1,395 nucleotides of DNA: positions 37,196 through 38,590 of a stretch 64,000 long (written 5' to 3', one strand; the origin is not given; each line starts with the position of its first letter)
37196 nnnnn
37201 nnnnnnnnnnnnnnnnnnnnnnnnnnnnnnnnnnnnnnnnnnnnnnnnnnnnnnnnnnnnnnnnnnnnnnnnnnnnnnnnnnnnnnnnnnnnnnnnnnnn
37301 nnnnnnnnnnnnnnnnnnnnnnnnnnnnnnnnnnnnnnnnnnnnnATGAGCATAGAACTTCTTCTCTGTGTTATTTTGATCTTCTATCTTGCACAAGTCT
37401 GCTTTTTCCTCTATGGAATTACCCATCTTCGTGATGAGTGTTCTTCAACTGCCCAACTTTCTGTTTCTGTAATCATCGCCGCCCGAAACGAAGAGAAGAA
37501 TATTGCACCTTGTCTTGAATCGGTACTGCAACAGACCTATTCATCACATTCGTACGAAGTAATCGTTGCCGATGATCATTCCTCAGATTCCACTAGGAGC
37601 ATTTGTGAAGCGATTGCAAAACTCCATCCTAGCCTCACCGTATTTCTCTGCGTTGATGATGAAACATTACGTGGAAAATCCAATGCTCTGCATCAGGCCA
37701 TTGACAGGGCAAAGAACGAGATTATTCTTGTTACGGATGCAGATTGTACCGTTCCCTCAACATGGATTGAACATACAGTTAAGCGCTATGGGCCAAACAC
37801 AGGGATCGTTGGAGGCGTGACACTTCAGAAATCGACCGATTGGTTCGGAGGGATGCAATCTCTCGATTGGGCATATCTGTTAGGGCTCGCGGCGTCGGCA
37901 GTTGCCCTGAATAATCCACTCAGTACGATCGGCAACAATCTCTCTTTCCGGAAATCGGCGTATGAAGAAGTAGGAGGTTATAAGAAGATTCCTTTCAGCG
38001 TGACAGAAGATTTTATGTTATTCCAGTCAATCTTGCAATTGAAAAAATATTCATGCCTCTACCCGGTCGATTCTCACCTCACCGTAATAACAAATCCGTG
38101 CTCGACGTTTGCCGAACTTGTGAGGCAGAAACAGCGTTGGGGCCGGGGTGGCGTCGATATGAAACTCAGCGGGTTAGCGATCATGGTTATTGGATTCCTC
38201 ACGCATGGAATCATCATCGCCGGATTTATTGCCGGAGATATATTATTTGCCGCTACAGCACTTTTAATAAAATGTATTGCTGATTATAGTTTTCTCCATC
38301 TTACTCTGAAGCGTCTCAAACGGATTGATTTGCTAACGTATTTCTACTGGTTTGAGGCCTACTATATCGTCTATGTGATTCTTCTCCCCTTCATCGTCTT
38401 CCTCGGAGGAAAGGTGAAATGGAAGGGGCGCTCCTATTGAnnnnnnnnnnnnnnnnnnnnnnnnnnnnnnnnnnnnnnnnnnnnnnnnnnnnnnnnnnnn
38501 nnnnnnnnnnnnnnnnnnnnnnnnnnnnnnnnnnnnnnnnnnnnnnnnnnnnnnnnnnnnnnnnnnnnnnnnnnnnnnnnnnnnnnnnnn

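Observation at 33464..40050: Coupled six-gene locus: three paralogous processive GT2s, an MprF-like flippase domain, a NodB-size deacetylase and a PHP hydrolase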

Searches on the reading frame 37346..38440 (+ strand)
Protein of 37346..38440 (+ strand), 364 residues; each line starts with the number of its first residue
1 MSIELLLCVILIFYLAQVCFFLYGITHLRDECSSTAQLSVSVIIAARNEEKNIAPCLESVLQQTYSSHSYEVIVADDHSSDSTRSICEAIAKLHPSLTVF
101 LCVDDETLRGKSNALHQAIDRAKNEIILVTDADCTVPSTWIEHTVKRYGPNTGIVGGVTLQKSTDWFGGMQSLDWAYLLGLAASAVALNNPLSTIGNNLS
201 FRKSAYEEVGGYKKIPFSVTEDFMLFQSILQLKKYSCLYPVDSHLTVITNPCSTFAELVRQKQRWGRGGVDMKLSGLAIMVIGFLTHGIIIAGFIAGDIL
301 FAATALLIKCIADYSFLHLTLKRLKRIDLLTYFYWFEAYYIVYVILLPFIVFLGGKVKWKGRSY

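Call 3: search_protein_families(library=pfam, proteins=[window:37346-38440:+], max_evalue=0.01)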
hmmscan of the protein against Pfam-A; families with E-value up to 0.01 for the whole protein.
window:37346-38440:+ (364 aa): 6 families
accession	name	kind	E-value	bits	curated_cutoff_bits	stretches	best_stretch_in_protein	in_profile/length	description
PF00535.33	Glycos_transf_2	-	2.8e-28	99.4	23.3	1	41-209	1-167/168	Glycosyl transferase family 2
PF13641.12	Glyco_tranf_2_3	-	2.7e-20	73.8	27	1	40-268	3-230/230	Glycosyltransferase like family 2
PF13632.12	Glyco_trans_2_3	-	2.1e-14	54.3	27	1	126-351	1-193/198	Glycosyl transferase family group 2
PF13506.12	Glyco_transf_21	-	1.5e-11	44.5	21.7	1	99-267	6-174/174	Glycosyl transferase family 21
PF10111.15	Glyco_tranf_2_2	-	1e-08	35.5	27.3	1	41-233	1-203/276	Glycosyltransferase like family 2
PF13704.12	Glyco_tranf_2_4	-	2.8e-05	25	27.5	1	52-133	2-81/98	Glycosyl transferase family 2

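Call 4: search_protein_families(library=ncbifam, proteins=[window:37346-38440:+], max_evalue=0.01)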
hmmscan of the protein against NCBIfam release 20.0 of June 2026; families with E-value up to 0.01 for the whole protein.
window:37346-38440:+ (364 aa): 24 families
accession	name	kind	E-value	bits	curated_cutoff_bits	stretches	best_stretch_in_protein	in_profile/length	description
TIGR03937.1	PgaC_IcaA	equivalog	1.8e-27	96.4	422.3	1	14-280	17-281/407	poly-beta-1,6-N-acetyl-D-glucosamine synthase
TIGR03472.1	HpnI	equivalog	3.4e-18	65.6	310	1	25-362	28-360/373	bacteriohopanetetrol glucosamine biosynthesis glycosyltransferase HpnI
NF041875.1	EPS_EpsD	equivalog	6.2e-18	65.3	370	1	40-225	1-185/325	exopolysaccharide biosynthesis glycosyltransferase EpsD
TIGR03469.1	HpnB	hypoth_equivalog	2.1e-16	59.9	379.25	1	31-148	37-160/386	hopene-associated glycosyltransferase HpnB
TIGR03111.1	glyc2_xrt_Gpos1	hypoth_equivalog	5.7e-16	58.3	363.95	1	22-154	33-162/439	TIGR03111 family XrtG-associated glycosyltransferase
TIGR03965.1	mycofact_glyco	equivalog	3.1e-15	56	280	1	24-224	61-258/467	mycofactocin biosynthesis glycosyltransferase MftF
TIGR04283.1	glyco_like_mftF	equivalog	6.7e-15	55.3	182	1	40-238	1-178/221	TIGR04283 family arsenosugar biosynthesis glycosyltransferase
NF041394.1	GtaseAglG_Halo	equivalog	1e-12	48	440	1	39-213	2-175/304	glucosyl-dolichyl phosphate glucuronosyltransferase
NF045692.1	OglycostaseCruG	equivalog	5e-10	38.9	600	1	33-141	35-145/386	2'-O-glycosyltransferase CruG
NF038299.1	EPS_HpsN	equivalog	7.7e-10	38.2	425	1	39-162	2-122/317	hormogonium polysaccharide biosynthesis glycosyltransferase HpsN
NF010496.0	PRK13915.1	equivalog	1.1e-09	37.9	262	1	35-138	28-131/307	glucosyl-3-phosphoglycerate synthase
NF038302.1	EPS_HpsE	equivalog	1.1e-09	37.7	300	1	39-146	2-109/307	hormogonium polysaccharide biosynthesis glycosyltransferase HpsE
NF047683.1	TeichurnBiosyTuaG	equivalog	2.9e-09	36.9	400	1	37-134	5-97/252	teichuronic acid biosynthesis protein TuaG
TIGR04242.1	nodulat_NodC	equivalog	3.8e-09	36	550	1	30-157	40-166/395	chitooligosaccharide synthase NodC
NF007482.0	PRK10073.1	equivalog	4.9e-09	35.6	423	1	37-139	5-101/334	glycosyltransferase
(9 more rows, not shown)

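Call 8: search_solved_structures(query=window:37346-38437:+, max_evalue=0.001, show_alignments=2)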
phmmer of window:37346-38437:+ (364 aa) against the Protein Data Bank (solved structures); distinct sequences matched with E-value up to 0.001: 22.
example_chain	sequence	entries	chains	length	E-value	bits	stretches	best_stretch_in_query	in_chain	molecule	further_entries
6yv7_B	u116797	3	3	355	4.8e-14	55.7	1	37-213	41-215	Glycosyl transferase, family 2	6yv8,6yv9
6yv7_A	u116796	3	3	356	4.8e-14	55.7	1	37-213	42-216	Glycosyl transferase, family 2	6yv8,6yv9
6p61_A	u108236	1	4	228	7.3e-11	45.2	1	39-154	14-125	Glycosyltransferase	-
5hea_A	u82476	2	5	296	4.6e-09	39.3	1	40-148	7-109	Putative glycosyltransferase (GalT1)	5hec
9omh_A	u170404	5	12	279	3.1e-06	30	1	38-160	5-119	Glycosyltransferase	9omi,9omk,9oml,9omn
9omm_A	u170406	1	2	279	3.2e-06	29.9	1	38-160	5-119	Glycosyltransferase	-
9omj_A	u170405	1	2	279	4.2e-06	29.5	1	39-160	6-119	Glycosyltransferase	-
8vh7_A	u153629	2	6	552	4.3e-06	29.5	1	34-143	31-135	Heparosan synthase B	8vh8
8viw_A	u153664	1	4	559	4.4e-06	29.5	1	34-143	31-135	Heparosan synthase B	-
2z87_A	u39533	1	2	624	1e-05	28.3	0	39-105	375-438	Chondroitin synthase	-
2z86_A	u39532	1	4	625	1e-05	28.3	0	39-105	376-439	Chondroitin synthase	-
3bcv_A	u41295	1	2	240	1.2e-05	28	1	39-138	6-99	Putative glycosyltransferase protein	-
5tze_C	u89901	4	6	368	0.00011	24.8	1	40-136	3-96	Glycosyl transferase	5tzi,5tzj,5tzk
5mlz_A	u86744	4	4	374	0.0002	24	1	37-146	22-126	Dolichol monophosphate mannose synthase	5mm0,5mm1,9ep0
5tz8_A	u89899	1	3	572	0.00022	23.9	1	40-136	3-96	Glycosyl transferase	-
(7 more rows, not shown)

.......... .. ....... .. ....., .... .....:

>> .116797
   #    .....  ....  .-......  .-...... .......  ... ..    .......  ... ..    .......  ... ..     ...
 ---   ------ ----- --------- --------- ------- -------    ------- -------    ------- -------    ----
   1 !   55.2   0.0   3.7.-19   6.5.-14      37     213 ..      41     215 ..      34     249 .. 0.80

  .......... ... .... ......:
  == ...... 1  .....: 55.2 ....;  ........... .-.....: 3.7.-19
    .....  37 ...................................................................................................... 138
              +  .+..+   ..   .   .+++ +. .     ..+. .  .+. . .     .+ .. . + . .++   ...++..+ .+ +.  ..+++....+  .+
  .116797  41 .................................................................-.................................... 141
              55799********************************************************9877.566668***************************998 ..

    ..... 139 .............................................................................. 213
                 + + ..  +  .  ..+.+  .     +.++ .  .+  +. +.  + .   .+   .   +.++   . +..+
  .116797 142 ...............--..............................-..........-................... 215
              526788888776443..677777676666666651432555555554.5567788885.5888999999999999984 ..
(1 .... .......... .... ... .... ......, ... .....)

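Call 33: find_homologous_proteins(query=window:37346-38437:+, max_evalue=1e-10)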
Query window:37346-38437:+ (364 aa): 1972 proteins with E <= 1e-10 among 6628 candidates; the best 120 are listed.
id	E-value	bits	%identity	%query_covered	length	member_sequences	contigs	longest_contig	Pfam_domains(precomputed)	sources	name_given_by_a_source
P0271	2.3e-242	822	100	100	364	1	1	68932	PF13632.13,PF10111.15,PF13506.14,PF13641.13,PF00535.33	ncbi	ncbi:MAG: glycosyltransferase [bacterium]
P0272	7.6e-149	514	62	99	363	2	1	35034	PF13632.13,PF10111.15,PF13506.14,PF13641.13,PF00535.33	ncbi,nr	ncbi:MAG: glycosyltransferase [Ignavibacteriales bacterium]|nr:glycosyltransferase [Ignavibacteriale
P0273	3.3e-148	512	62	99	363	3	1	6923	PF13632.13,PF10111.15,PF13506.14,PF13641.13,PF00535.33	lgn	-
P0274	1.7e-147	510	61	100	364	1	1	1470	PF13632.13,PF10111.15,PF13506.14,PF13641.13,PF00535.33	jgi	jgi:cellulose synthase/poly-beta-1,6-N-acetylglucosamine synthase-like glycosyltransferase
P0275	1.7e-147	510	62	100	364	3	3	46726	PF13632.13,PF10111.15,PF13506.14,PF13641.13,PF00535.33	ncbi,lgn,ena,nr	ncbi:MAG TPA: glycosyl transferase [Bacteroidetes bacterium]|nr:glycosyl transferase [Bacteroidota b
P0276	4.4e-147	508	61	99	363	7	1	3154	PF13632.13,PF10111.15,PF13506.14,PF13641.13,PF00535.33,PF13704.14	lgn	-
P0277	2.2e-146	506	63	94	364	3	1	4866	PF13632.13,PF10111.15,PF13506.14,PF13641.13,PF00535.33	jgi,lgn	jgi:cellulose synthase/poly-beta-1,6-N-acetylglucosamine synthase-like glycosyltransferase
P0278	7.8e-145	501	62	94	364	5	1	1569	PF13632.13,PF10111.15,PF13506.14,PF13641.13,PF00535.33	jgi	jgi:1,2-diacylglycerol 3-beta-glucosyltransferase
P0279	3.8e-144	498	62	94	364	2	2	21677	PF13632.13,PF10111.15,PF13506.14,PF13641.13,PF00535.33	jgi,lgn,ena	jgi:cellulose synthase/poly-beta-1,6-N-acetylglucosamine synthase-like glycosyltransferase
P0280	1.5e-143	496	61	100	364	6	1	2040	PF13632.13,PF10111.15,PF13506.14,PF13641.13,PF00535.33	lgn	-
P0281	1.9e-143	496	60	100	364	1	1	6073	PF13632.13,PF10111.15,PF13506.14,PF13641.13,PF00535.33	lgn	-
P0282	2.6e-143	496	59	100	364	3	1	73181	PF13632.13,PF10111.15,PF13506.14,PF13641.13,PF00535.33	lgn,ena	-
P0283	8.6e-142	491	62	94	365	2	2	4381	PF13632.13,PF10111.15,PF13506.14,PF13641.13,PF00535.33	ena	-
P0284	1.2e-141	490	58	100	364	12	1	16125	PF13632.13,PF10111.15,PF13506.14,PF13641.13,PF00535.33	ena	-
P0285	4.5e-141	488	59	100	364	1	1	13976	PF13632.13,PF10111.15,PF13506.14,PF13641.13,PF00535.33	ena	-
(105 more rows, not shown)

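Call 47: predict_structure(alignment_id=A3)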
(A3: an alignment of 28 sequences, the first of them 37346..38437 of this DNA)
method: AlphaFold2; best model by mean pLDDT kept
length: 364 residues; sequences in the alignment: 28
mean_pLDDT: 92.4   pTM: 0.90
mean pLDDT of the five models: 92.4, 91.7, 91.6, 90.1, 89.5
residues with pLDDT >= 90: 293; 70-90: 67; 50-70: 4; < 50: 0
segments of 3 or more residues with pLDDT < 50: none
pLDDT, mean of each block of 10 residues (from residue 1): 90 97 92 81 95 96 94 96 97 96 91 95 95 94 93 88 93 95 94 80 96 86 90 92 93 91 85 88 96 95 97 98 96 97 92 84 82
secondary structure, 60 per line:
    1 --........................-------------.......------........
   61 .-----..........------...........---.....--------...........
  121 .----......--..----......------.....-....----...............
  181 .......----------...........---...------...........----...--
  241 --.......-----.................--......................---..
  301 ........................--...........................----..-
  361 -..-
elements in order: H3-26 E40-46 H53-61 E70-76 H83-93 E97-101 H110-121 E126-131 H140-145 E152-156 E158-161 H166-187 E198-202 H203-208 H221-231 E236-238 E246-249 H255-271 H274-295 H299-324 H327-353

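Call 51: search_solved_structures(query=A3, max_evalue=0.01)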
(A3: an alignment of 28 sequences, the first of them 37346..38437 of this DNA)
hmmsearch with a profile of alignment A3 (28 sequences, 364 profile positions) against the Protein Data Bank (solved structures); distinct sequences matched with E-value up to 0.01: 53.
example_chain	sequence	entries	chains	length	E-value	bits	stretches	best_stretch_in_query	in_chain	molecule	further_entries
6yv7_A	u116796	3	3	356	1.6e-19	73.4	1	35-155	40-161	Glycosyl transferase, family 2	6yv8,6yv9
6yv7_B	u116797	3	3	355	1.6e-19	73.4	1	35-155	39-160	Glycosyl transferase, family 2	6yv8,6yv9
6p61_A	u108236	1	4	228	4.2e-19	72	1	30-144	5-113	Glycosyltransferase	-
5hea_A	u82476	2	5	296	8.4e-15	57.9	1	39-144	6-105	Putative glycosyltransferase (GalT1)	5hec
2z87_A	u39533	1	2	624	3.1e-14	56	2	24-151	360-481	Chondroitin synthase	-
2z86_A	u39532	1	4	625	3.1e-14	56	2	24-151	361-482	Chondroitin synthase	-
26qs_A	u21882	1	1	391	2.4e-13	53.1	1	6-321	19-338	Ceramide glucosyltransferase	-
26qf_A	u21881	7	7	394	2.5e-13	53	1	6-321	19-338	Ceramide glucosyltransferase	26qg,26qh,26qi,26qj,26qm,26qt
8vh7_A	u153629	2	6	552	4.2e-13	52.3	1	32-144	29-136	Heparosan synthase B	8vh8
8viw_A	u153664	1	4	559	4.6e-13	52.2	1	32-144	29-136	Heparosan synthase B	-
5tze_C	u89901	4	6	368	5e-13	52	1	40-138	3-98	Glycosyl transferase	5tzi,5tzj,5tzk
5tz8_A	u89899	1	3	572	9.3e-13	51.1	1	40-138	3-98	Glycosyl transferase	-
3bcv_A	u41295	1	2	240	1.1e-11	47.5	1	38-138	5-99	Putative glycosyltransferase protein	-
5ekp_C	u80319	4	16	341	8.1e-11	44.8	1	33-155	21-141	Uncharacterized glycosyltransferase sll0501 | Glycosyltransferase sll0501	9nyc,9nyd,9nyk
5eke_A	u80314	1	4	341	8.1e-11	44.8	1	33-155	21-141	Uncharacterized glycosyltransferase sll0501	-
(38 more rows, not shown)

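Call 52: fold_search(model_id=the predicted structure, library=pdb)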
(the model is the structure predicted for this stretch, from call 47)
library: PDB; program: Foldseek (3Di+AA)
matches with E <= 10: 1321; with E <= 0.001: 340
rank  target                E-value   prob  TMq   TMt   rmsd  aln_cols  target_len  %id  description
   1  6yv7_B                2.1e-16  1.00  0.61  0.64   7.1       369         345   20  Mannosyltransferase PcManGT from Pyrobaculum calidifontis (released 2020-07-22)
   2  6yv7_A                8.6e-16  1.00  0.63  0.65   6.6       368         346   20  Mannosyltransferase PcManGT from Pyrobaculum calidifontis (released 2020-07-22)
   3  7sp7_A                1.3e-14  1.00  0.71  0.54   5.7       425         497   16  Chlorella virus hyaluronan synthase inhibited by UDP (released 2022-04-06)
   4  7sp8_A                2.2e-13  1.00  0.66  0.50   8.2       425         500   16  Chlorella virus Hyaluronan Synthase bound to UDP-GlcNAc (released 2022-04-06)
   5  7sp9_A                3.6e-13  1.00  0.72  0.55   5.1       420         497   17  Chlorella virus Hyaluronan Synthase in the GlcNAc-primed channel-closed state (released 2022-04-06)
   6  9yq5_A                9.0e-13  1.00  0.74  0.56   5.0       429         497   17  Chlorella virus hyaluronan synthase bound to an inserted UDP-GlcA (released 2025-12-10)
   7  8smn_A                9.6e-13  1.00  0.60  0.44   8.6       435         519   15  Xenopus laevis hyaluronan synthase 1, nascent HA polymer bound state (released 2024-05-01)
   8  8smm_A                1.3e-12  1.00  0.67  0.50   7.4       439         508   14  Xenopus laevis hyaluronan synthase 1 (released 2024-05-01)
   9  9b8v_E                1.3e-12  1.00  0.59  0.30   6.8       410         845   14  AlphaFold2 informed cryo-EM model of the E. coli cellulose synthase BcsAG3B6 complex (released 2025-02-19)
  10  9yq4_A                1.3e-12  1.00  0.71  0.54   5.3       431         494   16  Chlorella virus hyaluronan synthase bound to a proofreading UDP-GlcA (released 2025-12-10)
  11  8sne_A                1.5e-12  1.00  0.68  0.52   5.9       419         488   16  Chlorella virus Hyaluronan Synthase bound to GlcA extended GlcNAc primer and UDP (released 2024-05-01)
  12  8snc_A                2.2e-12  1.00  0.72  0.54   5.0       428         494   17  Chlorella virus Hyaluronan Synthase bound to GlcA extended GlcNAc primer (released 2024-05-01)
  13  9fmv_A                2.3e-12  1.00  0.58  0.30   6.5       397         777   14  Cryo-EM structure of the c-di-GMP-free synthase:pEtN transferase complex (BcsA-Bct-G3) from the E. coli cellulose secr (released 2024-10-16)
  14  9yq2_A                3.4e-12  1.00  0.69  0.53   6.9       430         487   17  Chlorella virus hyaluronan synthase bound to DDM (released 2025-12-10)
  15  8smp_A                3.4e-12  1.00  0.60  0.43  14.5       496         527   12  Xenopus laevis hyaluronan synthase 1, UDP-bound, gating loop inserted state (released 2024-05-01)
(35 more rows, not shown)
